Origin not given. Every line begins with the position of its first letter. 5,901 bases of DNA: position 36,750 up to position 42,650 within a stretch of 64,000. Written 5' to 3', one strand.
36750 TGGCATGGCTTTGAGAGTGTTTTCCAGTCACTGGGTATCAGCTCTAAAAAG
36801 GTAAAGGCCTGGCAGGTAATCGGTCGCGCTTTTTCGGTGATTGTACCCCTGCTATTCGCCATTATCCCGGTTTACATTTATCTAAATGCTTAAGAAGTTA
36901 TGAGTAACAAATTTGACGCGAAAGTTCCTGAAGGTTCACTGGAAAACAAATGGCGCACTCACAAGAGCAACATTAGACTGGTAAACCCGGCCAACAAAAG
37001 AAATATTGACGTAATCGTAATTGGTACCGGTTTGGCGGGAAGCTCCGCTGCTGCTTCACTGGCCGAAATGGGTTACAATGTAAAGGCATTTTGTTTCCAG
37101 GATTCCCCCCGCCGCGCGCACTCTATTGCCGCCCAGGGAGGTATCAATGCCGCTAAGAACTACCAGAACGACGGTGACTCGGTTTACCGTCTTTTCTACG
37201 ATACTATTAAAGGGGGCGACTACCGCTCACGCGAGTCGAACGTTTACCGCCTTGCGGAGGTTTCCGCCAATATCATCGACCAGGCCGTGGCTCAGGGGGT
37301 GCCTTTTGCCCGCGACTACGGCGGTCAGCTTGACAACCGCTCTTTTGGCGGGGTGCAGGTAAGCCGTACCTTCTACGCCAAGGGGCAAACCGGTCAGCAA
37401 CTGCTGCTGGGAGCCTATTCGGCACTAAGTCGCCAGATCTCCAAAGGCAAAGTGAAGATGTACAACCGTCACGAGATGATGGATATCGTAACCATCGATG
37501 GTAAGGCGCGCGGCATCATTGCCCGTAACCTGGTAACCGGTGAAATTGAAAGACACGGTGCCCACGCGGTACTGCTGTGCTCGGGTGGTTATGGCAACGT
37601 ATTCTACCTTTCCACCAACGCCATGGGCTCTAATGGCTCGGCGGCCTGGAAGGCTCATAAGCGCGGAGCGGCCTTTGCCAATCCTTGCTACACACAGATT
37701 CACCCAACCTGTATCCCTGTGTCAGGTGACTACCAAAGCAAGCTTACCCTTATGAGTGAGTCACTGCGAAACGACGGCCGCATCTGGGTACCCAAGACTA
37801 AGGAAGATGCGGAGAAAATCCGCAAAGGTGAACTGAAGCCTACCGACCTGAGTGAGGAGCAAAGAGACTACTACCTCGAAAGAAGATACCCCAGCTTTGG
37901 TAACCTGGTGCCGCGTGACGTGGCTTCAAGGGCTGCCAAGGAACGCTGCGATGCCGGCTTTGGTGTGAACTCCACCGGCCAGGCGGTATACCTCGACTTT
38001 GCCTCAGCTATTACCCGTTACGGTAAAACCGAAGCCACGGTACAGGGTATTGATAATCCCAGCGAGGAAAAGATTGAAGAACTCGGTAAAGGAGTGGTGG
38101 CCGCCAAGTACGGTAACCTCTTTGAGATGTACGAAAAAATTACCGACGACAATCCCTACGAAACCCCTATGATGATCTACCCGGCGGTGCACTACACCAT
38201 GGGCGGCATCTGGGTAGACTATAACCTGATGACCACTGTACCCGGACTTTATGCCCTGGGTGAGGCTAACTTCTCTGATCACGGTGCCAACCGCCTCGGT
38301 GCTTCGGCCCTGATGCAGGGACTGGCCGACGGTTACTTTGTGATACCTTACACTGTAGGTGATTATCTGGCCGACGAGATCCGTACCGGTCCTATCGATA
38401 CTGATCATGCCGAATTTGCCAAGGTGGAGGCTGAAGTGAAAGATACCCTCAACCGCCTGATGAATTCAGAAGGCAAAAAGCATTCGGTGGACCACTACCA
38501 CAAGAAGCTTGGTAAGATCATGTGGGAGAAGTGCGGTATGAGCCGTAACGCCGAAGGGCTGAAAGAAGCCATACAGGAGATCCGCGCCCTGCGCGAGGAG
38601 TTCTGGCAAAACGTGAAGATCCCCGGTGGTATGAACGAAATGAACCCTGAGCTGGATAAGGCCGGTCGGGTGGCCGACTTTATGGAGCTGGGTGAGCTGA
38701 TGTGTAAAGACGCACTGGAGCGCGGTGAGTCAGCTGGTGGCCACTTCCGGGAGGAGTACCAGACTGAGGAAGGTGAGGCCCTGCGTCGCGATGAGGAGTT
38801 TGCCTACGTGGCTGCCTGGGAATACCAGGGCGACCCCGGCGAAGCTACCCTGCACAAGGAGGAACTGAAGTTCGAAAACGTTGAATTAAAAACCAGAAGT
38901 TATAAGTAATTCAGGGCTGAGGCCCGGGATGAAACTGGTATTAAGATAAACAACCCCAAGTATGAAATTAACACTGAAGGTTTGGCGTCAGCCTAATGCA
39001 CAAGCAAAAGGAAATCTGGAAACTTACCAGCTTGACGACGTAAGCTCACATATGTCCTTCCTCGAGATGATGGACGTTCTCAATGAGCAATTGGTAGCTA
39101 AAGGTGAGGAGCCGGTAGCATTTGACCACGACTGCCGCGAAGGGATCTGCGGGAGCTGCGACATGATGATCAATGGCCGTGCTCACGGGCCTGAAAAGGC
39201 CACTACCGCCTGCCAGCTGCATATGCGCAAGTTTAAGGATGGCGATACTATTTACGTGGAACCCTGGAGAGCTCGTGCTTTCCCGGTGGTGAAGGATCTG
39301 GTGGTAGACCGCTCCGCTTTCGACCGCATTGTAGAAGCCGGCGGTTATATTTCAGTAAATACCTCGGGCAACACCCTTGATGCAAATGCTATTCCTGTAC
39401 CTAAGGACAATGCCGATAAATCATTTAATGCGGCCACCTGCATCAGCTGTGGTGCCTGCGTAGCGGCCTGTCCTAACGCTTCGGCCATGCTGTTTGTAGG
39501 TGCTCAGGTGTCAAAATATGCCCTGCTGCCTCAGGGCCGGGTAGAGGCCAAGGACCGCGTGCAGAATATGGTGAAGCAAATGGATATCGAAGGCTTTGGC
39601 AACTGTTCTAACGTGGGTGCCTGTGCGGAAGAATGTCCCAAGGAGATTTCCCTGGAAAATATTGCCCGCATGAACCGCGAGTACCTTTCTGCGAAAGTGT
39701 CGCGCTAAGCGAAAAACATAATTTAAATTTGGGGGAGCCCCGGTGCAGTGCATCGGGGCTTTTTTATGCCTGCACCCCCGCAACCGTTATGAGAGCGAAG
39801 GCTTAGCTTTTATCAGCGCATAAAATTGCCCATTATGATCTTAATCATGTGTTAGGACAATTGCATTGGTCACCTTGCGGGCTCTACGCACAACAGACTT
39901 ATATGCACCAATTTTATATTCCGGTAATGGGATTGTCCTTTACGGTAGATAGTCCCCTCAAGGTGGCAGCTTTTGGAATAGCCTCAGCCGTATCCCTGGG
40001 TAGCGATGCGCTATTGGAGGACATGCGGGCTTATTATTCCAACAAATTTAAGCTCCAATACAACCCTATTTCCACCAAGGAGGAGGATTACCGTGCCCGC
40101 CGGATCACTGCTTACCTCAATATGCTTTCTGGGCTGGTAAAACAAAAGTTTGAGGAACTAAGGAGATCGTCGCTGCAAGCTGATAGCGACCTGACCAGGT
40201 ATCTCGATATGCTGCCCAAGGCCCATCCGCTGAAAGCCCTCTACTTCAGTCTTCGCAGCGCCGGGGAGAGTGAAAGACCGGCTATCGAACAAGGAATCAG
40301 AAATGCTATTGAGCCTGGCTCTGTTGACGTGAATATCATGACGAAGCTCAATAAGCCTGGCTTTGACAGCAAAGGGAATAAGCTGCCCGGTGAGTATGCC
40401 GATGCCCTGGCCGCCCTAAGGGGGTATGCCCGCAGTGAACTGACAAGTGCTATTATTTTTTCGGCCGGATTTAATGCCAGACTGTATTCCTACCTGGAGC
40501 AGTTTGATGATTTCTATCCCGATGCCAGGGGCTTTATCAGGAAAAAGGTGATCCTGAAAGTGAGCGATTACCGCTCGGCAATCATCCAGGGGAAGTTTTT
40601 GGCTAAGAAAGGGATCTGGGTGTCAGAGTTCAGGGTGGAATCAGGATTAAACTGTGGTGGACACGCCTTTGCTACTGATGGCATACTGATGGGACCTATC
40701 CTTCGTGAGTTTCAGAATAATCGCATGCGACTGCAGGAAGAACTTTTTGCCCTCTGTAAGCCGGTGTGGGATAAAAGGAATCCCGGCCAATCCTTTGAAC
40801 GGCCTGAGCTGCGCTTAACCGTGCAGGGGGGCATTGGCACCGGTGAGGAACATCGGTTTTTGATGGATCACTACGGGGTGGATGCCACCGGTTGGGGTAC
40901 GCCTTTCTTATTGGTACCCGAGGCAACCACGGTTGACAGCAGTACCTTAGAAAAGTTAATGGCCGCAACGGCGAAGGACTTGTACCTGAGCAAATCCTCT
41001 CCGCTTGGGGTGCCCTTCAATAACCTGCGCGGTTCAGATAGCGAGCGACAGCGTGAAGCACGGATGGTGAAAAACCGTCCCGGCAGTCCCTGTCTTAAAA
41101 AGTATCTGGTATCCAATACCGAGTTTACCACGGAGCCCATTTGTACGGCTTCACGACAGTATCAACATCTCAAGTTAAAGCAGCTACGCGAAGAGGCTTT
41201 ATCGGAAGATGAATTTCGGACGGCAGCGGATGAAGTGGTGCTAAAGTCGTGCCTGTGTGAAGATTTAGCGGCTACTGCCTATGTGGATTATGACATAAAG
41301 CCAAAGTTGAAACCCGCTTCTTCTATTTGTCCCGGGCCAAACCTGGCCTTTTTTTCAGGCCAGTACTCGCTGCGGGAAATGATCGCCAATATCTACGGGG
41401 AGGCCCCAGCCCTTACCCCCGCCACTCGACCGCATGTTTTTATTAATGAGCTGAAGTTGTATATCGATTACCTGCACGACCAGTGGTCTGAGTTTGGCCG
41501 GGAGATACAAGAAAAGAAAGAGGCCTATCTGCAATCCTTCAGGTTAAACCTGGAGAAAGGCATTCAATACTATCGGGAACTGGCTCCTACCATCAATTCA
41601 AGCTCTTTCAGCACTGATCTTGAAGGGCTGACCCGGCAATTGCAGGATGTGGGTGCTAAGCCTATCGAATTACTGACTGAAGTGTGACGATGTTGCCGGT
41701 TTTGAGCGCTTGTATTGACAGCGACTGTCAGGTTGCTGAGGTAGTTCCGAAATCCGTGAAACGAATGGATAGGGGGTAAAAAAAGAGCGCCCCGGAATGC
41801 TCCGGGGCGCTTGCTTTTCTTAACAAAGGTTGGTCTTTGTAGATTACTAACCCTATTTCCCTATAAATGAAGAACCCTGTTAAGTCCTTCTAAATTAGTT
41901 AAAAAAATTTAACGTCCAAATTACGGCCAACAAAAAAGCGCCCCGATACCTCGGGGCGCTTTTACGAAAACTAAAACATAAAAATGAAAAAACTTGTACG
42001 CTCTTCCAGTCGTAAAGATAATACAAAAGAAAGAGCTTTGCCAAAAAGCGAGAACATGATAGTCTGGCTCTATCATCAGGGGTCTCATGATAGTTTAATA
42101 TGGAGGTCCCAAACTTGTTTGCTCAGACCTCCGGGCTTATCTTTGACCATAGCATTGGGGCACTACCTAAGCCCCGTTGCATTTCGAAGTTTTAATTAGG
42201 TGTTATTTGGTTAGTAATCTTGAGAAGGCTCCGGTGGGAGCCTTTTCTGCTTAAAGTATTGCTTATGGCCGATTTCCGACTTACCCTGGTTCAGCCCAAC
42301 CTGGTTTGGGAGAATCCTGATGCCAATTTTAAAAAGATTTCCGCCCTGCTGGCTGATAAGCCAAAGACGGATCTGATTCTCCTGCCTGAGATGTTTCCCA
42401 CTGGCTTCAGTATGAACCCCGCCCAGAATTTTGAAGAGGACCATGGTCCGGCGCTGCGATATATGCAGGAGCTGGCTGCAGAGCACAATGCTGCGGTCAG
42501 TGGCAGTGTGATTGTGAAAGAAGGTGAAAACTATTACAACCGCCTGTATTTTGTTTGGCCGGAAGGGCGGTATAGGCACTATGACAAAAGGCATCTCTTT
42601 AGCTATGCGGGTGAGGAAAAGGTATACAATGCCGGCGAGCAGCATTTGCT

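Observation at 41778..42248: Cluster of three short promoter-terminator units: candidate paralogous sRNAs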

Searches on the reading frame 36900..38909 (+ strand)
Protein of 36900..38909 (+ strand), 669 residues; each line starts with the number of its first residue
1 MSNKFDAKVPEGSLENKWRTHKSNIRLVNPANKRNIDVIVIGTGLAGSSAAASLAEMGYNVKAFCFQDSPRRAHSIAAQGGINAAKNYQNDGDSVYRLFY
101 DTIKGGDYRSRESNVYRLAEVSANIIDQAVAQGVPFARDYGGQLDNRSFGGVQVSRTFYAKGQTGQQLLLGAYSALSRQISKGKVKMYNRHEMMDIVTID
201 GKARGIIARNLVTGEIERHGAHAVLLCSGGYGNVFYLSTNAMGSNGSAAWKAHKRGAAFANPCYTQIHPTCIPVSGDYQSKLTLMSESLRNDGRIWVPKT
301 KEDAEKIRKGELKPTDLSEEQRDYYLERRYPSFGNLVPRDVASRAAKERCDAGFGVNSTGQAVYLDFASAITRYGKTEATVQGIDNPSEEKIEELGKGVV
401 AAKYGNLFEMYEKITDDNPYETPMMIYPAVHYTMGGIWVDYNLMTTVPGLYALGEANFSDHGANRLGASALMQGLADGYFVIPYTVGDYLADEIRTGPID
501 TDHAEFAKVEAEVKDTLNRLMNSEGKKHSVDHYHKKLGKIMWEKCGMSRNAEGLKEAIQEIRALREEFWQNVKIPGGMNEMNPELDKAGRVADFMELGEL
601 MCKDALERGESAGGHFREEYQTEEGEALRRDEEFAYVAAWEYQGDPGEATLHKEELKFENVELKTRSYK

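Call 9: search_protein_families(library=pfam, proteins=[window:36900-38909:+])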
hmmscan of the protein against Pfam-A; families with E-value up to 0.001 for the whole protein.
window:36900-38909:+ (669 aa): 6 families
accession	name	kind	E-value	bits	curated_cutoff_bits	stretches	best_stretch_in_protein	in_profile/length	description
PF00890.30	FAD_binding_2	-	6.9e-56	190.6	20.4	1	37-471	1-414/414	FAD binding domain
PF02910.25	Succ_DH_flav_C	-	7.1e-38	129.9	20.8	1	534-668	1-130/130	Fumarate reductase flavoprotein C-term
PF01266.30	DAO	-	3.3e-08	33.9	27.9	1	37-308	1-273/353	FAD dependent oxidoreductase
PF03486.20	HI0933_like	-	1.6e-06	28.2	50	0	37-88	2-53/244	HI0933-like protein Rossmann domain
PF07992.20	Pyr_redox_2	-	5.4e-06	26.5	26.1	0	37-233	2-112/291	Pyridine nucleotide-disulphide oxidoreductase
PF01134.28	GIDA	-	7e-05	22.5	22.1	1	37-64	1-28/391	Glucose inhibited division protein A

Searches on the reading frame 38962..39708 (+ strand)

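Call 9: search_protein_families(library=pfam, proteins=[window:38962-39708:+])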
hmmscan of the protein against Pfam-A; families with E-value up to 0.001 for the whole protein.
window:38962-39708:+ (248 aa): 12 families
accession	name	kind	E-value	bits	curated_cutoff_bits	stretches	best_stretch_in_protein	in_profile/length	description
PF13085.11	Fer2_3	-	2.5e-25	89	27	1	4-120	1-105/107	2Fe-2S iron-sulfur cluster binding domain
PF13183.11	Fer4_8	-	3.6e-09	37.5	27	1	158-229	3-68/68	4Fe-4S dicluster domain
PF13237.11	Fer4_10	-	9.8e-09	35.5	25.5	1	155-226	4-53/53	4Fe-4S dicluster domain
PF12838.12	Fer4_7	-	2.7e-08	34.6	27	1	159-228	1-51/52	4Fe-4S dicluster domain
PF13187.11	Fer4_9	-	6.9e-07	29.6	27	1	152-172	34-49/52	4Fe-4S dicluster domain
PF13534.11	Fer4_17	-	1.9e-06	28.7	22.2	0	148-172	34-58/61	4Fe-4S dicluster domain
PF00037.32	Fer4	-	3.4e-05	23.9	21.1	1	155-172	3-20/24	4Fe-4S binding domain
PF12837.12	Fer4_6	-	0.00011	22.5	25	1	155-172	4-21/24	4Fe-4S binding domain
PF12797.12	Fer4_2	-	0.00011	22.3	24.5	1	155-171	5-21/22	4Fe-4S binding domain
PF12800.12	Fer4_4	-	0.00042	20.9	24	1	158-172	2-16/17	4Fe-4S binding domain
PF00111.32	Fer2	-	0.00047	20.5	21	1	46-87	22-75/77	2Fe-2S iron-sulfur cluster binding domain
PF13459.11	Fer4_15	-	0.00095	20.3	22.4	0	157-173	5-21/66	4Fe-4S single cluster domain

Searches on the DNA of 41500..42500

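Call 5: search_rna_families(source=window, start=41500, end=42500, threshold=evalue, max_evalue=10, show_alignments=3)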
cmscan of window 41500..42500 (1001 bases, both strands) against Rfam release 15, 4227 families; matches with E-value up to 10: 36.
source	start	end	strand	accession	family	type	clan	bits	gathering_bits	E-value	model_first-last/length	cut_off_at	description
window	41901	41997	-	RF01770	rimP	Cis-reg; leader;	-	32.5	47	0.0035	1-102/102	no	Gammaprotebacteria rimP leader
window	41934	42006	-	RF04181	rteR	Gene; sRNA;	-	32.1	72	0.008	1-84/84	no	rteR sRNA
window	41751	41831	+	RF02621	BSnc120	Gene; sRNA;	-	24.2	114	0.0065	1-88/88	no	Brucella sRNA 120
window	41901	41962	+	RF02844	RefA9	Gene; antisense;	-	23.7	49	0.46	1-64/64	no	Enterococcus sRNA A9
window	41930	41995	-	RF02871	ncS54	Gene; sRNA;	-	23.5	43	0.0088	1-79/79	no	Burkholderia sRNA 54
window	41772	41829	-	RF00236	ctRNA_pGA1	Gene; antisense;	-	22.6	45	0.063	1-79/79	no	ctRNA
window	41777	41838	-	RF02353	BjrC68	Gene; sRNA;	-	22.3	39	0.0033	1-82/82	no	Bradyrhizobiaceae sRNA BjrC68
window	41955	42037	+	RF03100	RAGATH-27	Gene; sRNA;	-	21.5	76.1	3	1-86/86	no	RAGATH-27 RNA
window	41924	42044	-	RF00558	L20_leader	Cis-reg; leader;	-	21.2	58.7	0.18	1-127/127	no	Ribosomal protein L20 leader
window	41931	41981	-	RF02398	sau-6072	Gene; sRNA;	-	19.7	50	0.38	1-53/53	no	Staphylococcus sRNA sau-6072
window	41932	42036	-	RF01456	VrrA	Gene; antisense;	-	19.7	50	1.2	1-140/140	no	Vibrio regulatory RNA of OmpA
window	41929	41986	-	RF01859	Phe_leader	Cis-reg; leader;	-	19.7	55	1.7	1-125/125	no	Phenylalanine leader peptide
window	41755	41821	+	RF01770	rimP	Cis-reg; leader;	-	19.4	47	2.3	1-102/102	no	Gammaprotebacteria rimP leader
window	41779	41832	-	RF02871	ncS54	Gene; sRNA;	-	19.3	43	0.14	1-79/79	no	Burkholderia sRNA 54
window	41807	41912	-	RF02822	Srn266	Gene; sRNA;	-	19.2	63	2.6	1-112/112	no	Streptococcus RNA 266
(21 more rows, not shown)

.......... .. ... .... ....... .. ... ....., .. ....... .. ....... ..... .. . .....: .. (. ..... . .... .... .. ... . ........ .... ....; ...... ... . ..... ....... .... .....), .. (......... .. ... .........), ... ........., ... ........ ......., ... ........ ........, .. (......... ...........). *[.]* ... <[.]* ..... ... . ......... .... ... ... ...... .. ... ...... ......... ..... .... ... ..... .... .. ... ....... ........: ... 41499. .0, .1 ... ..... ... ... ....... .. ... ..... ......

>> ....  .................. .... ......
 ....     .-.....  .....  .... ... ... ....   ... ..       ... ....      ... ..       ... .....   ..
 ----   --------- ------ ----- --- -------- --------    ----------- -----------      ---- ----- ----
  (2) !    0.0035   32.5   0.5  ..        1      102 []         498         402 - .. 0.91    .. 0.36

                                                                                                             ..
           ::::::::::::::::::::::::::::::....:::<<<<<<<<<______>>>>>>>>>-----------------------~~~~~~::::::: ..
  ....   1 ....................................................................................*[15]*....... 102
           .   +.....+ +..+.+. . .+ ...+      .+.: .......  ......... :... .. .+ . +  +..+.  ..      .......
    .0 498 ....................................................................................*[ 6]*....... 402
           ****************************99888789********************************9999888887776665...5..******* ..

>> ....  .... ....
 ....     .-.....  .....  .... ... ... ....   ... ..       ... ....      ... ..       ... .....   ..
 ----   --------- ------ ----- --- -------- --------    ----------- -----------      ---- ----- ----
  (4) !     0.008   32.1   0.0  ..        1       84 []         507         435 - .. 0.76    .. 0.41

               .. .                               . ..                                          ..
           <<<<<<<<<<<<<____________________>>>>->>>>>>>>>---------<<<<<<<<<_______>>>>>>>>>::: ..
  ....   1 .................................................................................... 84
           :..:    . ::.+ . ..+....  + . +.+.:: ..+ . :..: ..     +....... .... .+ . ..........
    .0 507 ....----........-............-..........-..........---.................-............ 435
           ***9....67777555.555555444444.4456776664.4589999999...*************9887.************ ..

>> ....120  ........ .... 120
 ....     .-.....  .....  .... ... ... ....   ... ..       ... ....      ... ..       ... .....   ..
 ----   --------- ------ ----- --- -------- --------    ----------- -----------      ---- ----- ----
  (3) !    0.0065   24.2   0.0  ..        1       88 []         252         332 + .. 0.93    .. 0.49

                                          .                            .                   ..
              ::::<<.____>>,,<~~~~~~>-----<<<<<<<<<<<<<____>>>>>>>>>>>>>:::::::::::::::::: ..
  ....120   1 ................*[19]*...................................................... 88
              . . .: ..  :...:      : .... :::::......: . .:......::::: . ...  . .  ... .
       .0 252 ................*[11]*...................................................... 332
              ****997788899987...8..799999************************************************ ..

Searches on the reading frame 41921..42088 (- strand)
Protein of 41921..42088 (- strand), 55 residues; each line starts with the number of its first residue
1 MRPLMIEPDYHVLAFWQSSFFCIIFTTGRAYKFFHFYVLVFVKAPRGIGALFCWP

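Call 9: search_protein_families(library=pfam, proteins=[window:41921-42088:-])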
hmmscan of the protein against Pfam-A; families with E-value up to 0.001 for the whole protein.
window:41921-42088:- (55 aa): 0 families
